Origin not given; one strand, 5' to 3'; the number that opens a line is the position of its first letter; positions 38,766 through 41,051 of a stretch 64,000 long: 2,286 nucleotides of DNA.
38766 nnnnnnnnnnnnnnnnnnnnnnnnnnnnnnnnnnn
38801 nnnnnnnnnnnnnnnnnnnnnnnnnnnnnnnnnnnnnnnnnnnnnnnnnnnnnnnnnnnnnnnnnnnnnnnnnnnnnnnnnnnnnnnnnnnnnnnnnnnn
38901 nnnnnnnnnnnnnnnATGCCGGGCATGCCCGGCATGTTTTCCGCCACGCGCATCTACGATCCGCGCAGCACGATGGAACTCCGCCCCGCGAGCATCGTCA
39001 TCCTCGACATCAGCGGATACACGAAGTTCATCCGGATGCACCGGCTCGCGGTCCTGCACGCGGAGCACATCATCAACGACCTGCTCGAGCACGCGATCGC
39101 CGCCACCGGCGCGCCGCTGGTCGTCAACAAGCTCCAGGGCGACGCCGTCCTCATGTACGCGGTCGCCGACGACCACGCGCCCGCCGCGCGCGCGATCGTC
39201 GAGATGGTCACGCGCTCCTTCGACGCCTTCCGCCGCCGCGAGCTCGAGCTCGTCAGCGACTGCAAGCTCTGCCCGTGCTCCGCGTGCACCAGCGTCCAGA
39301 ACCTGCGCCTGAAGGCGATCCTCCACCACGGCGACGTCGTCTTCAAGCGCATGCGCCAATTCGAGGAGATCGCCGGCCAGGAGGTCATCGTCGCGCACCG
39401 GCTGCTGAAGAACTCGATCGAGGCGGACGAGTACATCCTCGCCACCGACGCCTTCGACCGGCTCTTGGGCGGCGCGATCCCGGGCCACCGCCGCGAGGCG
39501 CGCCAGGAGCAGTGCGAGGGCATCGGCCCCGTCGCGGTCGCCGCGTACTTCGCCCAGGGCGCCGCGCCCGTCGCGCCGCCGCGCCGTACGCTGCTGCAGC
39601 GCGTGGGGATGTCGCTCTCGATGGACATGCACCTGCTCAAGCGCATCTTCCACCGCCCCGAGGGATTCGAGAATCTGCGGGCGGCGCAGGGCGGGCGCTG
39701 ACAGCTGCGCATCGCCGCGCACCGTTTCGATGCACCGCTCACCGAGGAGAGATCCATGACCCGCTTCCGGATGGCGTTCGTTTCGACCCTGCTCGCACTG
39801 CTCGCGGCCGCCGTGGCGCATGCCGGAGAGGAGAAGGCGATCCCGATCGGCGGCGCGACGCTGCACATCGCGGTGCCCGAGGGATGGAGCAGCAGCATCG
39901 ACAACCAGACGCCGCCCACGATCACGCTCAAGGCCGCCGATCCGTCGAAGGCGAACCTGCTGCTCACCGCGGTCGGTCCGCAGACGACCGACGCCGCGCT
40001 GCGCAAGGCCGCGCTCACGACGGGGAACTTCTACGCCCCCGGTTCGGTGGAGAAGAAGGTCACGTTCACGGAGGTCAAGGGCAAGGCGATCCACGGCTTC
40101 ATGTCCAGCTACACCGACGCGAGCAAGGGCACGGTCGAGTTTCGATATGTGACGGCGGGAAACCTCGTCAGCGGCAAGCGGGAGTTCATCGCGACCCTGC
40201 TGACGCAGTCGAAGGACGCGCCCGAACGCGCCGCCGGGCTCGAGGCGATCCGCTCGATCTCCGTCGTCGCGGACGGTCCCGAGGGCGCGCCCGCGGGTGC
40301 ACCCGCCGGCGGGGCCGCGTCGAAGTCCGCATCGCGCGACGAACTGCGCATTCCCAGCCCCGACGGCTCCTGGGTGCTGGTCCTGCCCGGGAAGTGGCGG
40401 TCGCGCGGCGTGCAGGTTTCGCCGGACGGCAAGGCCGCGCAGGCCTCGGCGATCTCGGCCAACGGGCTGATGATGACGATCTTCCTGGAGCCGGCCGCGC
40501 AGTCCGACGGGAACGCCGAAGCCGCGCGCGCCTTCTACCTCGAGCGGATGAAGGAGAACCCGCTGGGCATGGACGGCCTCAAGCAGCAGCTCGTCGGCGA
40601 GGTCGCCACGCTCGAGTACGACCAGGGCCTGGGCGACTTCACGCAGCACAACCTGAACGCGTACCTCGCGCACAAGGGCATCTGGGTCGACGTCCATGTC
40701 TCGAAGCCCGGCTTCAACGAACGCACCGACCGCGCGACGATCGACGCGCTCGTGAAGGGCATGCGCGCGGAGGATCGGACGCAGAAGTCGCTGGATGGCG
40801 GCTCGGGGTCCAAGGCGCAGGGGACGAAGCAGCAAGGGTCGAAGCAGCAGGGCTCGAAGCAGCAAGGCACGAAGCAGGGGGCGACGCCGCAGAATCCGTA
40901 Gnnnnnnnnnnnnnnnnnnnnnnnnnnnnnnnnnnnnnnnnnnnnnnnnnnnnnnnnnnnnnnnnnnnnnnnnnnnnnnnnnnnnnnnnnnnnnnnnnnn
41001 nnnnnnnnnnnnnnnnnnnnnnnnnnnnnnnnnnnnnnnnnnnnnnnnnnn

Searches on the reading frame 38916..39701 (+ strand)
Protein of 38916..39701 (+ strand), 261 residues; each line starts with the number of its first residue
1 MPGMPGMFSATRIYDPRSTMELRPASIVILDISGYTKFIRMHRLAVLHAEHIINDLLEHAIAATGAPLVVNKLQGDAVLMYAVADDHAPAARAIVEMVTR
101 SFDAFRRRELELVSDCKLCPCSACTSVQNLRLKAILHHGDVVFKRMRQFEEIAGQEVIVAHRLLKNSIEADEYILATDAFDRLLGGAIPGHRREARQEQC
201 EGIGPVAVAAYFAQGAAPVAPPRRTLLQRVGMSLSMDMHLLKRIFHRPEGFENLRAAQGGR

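Call 8: search_protein_families(library=pfam, max_evalue=0.01, proteins=[window:38916-39701:+])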
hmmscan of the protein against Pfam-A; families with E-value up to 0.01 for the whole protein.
window:38916-39701:+ (261 aa): 1 family
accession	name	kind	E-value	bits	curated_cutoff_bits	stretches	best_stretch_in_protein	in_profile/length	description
PF10851.13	DUF2652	-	6.8e-30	103.9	22.1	1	53-173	1-118/118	Protein of unknown function (DUF2652)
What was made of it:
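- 38916..39701 (+): DUF2652 protein, cytoplasmic. The likely true start is 38973 (MELRP...). PF10851, 103.9 bits (call 8).
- Checked: 38916-39701 is a cytoplasmic DUF2652 protein (call 8).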

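Call 17: find_related_loci(query=window:38916-39701:+, collection=genome_contigs, flank=10000)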
Query window:38916-39701:+ (261 aa) in genome_contigs; peptide patterns used: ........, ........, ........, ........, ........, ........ (x = any residue, [..] = any of these).
243 stretches matched a pattern; 1 encode a relative of the query (tblastn E <= 1e-3); 1 distinct loci.
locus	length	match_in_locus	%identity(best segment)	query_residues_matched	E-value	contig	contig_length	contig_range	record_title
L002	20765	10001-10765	60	4-259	2e-101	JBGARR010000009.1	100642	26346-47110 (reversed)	MAG: Phycisphaerales bacterium isolate MAG_MBR_H10.25 MBRH10-25_opera_contig_901, whole genome shotgun sequence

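Call 39: search_protein_families(library=padloc, max_evalue=0.01, proteins=[window:38916-39701:+])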
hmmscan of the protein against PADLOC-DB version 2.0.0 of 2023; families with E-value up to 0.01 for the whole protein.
window:38916-39701:+ (261 aa): 0 families

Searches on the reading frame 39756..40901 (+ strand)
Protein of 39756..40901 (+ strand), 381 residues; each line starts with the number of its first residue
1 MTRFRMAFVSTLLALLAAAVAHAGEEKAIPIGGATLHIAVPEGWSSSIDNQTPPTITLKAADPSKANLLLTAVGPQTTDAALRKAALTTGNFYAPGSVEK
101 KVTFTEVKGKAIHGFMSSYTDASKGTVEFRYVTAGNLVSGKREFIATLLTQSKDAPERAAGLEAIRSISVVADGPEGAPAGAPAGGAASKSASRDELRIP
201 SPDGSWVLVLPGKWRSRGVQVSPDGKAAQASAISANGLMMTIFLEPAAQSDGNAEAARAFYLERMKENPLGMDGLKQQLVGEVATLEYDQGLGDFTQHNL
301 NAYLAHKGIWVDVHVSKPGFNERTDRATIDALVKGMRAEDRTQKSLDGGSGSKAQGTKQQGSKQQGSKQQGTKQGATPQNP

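Call 8: search_protein_families(library=pfam, max_evalue=0.01, proteins=[window:39756-40901:+])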
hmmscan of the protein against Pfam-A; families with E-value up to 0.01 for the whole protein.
window:39756-40901:+ (381 aa): 0 families

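Call 12: find_encoding_contigs(protein=window:39756-40901:+, flank=10000, max_places=6)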
Protein window:39756-40901:+ (381 aa): 1 contig read that carries it; 1 place shown.
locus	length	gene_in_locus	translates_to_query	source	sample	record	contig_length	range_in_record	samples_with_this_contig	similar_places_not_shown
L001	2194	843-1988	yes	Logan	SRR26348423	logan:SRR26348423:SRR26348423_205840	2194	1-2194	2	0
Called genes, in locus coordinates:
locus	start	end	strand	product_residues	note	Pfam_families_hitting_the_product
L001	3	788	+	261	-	?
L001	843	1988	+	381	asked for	-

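Call 38: search_protein_families(library=ncbifam, max_evalue=0.01, proteins=[window:39756-40901:+])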
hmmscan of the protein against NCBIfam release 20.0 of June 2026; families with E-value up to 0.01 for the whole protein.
window:39756-40901:+ (381 aa): 0 families

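Call 39: search_protein_families(library=padloc, max_evalue=0.01, proteins=[window:39756-40901:+])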
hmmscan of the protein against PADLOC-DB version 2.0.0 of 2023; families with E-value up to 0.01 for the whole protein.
window:39756-40901:+ (381 aa): 0 families

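Call 83: search_solved_structures(query=window:39756-40901:+, max_evalue=1)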
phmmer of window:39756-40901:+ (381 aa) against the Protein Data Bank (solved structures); distinct sequences matched with E-value up to 1: 0.
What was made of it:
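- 39756..40901 (+): sec381: exported protein with two similar halves and a C-terminal (QQGSK)n tail. No family or PDB hit (calls 8, 38, 83).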
